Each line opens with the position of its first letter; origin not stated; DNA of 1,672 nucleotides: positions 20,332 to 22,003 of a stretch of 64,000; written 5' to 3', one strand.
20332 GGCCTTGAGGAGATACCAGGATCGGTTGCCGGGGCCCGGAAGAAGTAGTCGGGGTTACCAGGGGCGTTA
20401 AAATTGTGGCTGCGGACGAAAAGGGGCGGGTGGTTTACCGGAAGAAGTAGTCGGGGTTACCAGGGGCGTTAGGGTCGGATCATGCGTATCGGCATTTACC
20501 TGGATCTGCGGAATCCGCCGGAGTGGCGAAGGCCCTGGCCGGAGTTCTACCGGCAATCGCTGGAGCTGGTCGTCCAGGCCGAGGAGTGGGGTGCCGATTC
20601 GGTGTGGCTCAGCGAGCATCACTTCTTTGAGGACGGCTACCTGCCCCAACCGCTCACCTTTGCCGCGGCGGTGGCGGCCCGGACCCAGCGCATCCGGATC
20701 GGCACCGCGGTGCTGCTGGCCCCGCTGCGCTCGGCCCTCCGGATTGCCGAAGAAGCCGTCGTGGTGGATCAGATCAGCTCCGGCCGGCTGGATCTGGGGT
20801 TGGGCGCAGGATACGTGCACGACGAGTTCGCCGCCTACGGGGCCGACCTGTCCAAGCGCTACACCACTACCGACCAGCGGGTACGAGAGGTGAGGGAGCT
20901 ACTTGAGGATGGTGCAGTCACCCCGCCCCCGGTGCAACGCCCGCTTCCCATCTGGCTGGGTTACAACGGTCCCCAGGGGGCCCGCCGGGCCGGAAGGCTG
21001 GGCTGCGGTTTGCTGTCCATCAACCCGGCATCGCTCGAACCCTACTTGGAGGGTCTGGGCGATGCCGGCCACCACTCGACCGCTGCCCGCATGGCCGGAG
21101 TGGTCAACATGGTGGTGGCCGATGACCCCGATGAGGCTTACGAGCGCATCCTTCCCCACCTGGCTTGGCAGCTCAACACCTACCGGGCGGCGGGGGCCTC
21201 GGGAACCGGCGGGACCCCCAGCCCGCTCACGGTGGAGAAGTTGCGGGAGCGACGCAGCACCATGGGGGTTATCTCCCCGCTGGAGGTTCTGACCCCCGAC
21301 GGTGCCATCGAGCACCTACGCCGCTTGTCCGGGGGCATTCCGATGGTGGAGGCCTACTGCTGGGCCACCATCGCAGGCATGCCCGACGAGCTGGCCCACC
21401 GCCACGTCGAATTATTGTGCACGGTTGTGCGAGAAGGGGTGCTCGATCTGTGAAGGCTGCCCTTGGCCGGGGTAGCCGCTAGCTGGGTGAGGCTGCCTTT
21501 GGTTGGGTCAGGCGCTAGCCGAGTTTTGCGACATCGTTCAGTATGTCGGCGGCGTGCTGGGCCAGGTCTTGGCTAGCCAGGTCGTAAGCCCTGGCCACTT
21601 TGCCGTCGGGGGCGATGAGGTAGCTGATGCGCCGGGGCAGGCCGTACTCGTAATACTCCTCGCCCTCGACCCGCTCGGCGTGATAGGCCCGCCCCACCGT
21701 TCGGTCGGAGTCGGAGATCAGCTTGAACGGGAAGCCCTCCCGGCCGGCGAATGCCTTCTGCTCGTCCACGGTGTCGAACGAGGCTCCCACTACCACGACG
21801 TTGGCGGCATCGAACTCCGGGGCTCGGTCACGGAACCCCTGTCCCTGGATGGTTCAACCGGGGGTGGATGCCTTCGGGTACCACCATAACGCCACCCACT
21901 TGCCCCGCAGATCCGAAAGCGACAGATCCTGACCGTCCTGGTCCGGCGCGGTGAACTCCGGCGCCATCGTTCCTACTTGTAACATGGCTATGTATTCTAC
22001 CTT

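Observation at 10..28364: Four Sec-decoding genes within 28 kb: an unusually dense selenoproteome embedded in catabolic genes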

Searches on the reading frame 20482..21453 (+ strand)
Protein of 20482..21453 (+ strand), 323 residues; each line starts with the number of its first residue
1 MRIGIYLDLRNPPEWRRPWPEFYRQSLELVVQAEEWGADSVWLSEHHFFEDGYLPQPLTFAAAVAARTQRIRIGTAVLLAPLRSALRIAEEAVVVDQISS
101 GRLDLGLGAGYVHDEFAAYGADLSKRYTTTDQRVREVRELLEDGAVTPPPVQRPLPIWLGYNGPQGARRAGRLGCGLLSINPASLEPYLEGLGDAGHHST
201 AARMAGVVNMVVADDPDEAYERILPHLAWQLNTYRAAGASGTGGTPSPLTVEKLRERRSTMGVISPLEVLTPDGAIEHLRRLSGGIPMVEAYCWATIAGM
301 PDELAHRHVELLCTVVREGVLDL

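Call 15: find_encoding_contigs(protein=window:20482-21453:+, flank=10000, max_places=6)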
Protein window:20482-21453:+ (323 aa): 3 contigs read that carry it; 2 places shown.
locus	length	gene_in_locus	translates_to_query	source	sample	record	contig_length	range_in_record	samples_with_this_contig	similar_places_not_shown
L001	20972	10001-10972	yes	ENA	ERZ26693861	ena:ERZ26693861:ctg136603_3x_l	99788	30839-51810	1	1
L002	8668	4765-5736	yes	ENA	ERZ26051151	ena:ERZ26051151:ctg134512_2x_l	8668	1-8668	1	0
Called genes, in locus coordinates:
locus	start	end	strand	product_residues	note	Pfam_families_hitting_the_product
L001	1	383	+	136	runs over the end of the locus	PF12973:Cupin_7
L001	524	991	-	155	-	PF04073:tRNA_edit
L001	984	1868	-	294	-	PF00753:Lactamase_B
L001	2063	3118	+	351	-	-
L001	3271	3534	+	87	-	-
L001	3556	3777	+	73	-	PF24696:UGSC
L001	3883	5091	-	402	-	PF05721:PhyH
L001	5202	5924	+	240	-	PF00293:NUDIX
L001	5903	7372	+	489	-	-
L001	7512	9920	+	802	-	PF00122:E1-E2_ATPase, PF00702:Hydrolase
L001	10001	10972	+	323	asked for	PF00296:Bac_luciferase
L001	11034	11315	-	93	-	PF00578:AhpC-TSA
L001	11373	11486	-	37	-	PF00578:AhpC-TSA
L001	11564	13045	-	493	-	PF00171:Aldedh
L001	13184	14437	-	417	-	PF04909:Amidohydro_2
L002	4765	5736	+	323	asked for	PF00296:Bac_luciferase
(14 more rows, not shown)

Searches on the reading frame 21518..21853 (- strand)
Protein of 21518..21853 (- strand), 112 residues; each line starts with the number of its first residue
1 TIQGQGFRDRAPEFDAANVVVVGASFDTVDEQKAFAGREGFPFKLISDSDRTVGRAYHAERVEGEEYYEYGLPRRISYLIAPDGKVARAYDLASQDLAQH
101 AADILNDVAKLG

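Call 69: find_related_loci(query=window:21518-21853:-, collection=metagenome_contigs, flank=10000)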
Query seq(112 aa) (112 aa) in metagenome_contigs; peptide patterns used: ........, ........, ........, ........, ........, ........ (x = any residue, [..] = any of these).
600 stretches matched a pattern (row limit reached: there are more); 22 encode a relative of the query (tblastn E <= 1e-3); 22 distinct loci.
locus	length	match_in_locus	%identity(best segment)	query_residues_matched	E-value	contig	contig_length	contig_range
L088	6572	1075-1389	45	1-106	8e-24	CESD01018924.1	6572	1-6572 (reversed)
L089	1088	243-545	42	1-108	6e-21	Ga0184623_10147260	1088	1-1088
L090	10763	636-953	37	1-111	7e-17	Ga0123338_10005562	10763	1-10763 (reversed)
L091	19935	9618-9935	37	1-111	7e-17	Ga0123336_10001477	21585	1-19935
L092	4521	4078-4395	32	1-111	1e-15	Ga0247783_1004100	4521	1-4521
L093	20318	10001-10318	32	1-111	4e-15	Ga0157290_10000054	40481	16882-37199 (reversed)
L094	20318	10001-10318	31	1-111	7e-15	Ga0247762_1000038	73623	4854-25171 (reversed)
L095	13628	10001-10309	38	1-105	7e-13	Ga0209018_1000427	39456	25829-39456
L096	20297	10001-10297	33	1-105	4e-11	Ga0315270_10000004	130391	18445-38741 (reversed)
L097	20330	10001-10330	36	3-110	4e-11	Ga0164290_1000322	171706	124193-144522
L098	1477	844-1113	34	1-90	7e-10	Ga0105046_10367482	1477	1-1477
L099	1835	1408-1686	36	1-96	4e-9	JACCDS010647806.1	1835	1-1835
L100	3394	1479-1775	31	1-105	3e-8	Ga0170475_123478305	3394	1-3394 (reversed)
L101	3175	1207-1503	31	1-105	3e-8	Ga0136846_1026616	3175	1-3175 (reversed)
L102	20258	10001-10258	33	1-90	4e-8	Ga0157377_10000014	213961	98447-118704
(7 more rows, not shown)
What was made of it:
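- Tried and rejected: The JGI metagenome scan gave at most 45% identity (call 69).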
